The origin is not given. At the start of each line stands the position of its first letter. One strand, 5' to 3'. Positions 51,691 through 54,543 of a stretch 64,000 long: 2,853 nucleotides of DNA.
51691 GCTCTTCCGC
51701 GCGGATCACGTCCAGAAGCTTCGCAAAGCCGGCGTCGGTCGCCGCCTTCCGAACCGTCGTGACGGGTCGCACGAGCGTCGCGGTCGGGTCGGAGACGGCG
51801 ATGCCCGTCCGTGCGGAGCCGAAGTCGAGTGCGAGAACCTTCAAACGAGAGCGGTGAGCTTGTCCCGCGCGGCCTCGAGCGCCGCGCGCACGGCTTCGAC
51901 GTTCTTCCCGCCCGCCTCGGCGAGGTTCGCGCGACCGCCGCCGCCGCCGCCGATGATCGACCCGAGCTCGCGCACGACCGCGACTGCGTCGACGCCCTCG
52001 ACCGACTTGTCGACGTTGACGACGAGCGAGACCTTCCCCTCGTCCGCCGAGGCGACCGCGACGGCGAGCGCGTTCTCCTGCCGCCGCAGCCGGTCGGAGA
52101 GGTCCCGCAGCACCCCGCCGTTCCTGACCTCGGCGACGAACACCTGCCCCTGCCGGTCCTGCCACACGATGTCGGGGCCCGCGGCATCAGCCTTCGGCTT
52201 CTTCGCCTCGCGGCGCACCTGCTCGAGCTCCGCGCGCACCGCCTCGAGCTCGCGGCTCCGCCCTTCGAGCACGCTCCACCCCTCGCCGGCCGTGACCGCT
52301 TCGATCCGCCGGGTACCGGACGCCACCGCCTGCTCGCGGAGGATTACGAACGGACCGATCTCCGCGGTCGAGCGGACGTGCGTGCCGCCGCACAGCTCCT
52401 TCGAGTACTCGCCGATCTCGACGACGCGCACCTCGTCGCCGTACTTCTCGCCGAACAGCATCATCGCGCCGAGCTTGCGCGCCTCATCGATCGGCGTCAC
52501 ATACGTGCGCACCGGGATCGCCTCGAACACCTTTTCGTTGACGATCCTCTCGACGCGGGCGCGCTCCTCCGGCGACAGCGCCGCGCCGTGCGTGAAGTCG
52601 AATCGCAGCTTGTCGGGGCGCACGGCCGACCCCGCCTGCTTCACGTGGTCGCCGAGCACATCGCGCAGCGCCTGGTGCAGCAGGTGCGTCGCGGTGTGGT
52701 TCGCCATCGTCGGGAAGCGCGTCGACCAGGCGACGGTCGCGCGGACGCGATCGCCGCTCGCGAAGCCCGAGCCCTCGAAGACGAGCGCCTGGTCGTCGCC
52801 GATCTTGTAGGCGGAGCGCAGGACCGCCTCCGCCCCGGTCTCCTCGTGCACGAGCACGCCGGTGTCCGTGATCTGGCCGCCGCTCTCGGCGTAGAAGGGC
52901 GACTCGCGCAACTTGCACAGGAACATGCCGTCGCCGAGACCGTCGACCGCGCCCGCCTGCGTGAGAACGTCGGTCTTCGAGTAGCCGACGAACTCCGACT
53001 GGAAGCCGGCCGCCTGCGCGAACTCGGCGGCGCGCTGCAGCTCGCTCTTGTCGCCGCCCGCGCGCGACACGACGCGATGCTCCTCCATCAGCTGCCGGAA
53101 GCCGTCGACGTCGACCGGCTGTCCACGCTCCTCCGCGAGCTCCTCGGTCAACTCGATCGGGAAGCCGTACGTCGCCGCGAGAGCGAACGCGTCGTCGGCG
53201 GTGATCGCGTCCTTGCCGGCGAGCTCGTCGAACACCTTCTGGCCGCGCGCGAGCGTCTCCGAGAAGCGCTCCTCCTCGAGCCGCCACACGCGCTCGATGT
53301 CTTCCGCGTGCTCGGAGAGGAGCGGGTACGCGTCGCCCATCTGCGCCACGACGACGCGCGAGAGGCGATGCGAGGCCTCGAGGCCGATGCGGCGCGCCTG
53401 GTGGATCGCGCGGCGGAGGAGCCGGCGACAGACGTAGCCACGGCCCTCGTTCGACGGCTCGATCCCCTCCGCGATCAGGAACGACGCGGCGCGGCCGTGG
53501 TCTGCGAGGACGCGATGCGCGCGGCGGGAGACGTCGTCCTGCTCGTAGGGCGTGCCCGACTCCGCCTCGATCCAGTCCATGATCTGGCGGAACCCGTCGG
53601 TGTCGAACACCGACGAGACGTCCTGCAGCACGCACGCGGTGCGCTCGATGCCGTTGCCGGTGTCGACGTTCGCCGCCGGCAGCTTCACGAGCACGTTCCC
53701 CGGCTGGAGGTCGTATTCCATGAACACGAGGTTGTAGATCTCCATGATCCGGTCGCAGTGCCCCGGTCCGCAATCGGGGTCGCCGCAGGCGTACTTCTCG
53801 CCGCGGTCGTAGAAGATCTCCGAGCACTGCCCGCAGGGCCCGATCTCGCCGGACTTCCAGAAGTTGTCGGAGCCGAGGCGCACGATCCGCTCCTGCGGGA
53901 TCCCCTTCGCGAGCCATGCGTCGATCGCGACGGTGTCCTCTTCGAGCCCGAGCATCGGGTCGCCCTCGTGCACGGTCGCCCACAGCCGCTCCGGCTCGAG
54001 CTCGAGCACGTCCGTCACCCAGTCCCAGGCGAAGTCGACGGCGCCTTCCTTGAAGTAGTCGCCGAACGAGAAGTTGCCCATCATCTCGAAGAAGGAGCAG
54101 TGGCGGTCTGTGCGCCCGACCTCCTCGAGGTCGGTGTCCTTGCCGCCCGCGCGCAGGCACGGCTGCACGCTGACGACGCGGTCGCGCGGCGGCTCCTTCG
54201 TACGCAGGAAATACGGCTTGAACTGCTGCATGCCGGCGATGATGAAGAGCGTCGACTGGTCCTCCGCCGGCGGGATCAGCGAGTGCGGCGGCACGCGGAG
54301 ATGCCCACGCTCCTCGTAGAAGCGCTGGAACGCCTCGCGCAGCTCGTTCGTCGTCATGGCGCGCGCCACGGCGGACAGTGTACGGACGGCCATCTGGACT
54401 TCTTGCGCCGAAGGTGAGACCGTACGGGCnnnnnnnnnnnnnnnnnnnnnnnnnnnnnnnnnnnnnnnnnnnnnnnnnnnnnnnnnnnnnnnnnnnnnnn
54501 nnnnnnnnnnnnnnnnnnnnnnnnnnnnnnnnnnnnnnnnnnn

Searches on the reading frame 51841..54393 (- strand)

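Call 48: search_protein_families(library=pfam, proteins=[window:51841-54393:-], max_evalue=0.00001)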
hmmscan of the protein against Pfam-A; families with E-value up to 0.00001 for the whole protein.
window:51841-54393:- (850 aa): 3 families
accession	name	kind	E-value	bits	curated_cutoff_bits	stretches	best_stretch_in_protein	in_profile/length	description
PF01411.24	tRNA-synt_2c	-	4.6e-154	514.4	30.3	1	17-554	1-548/552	tRNA synthetases class II (A)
PF07973.19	tRNA_SAD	-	1.7e-18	66.8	24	1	655-698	1-44/44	Threonyl and Alanyl tRNA synthetase second additional domain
PF02272.25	DHHA1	-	5.8e-14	52.8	25.9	1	750-846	3-100/102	DHHA1 domain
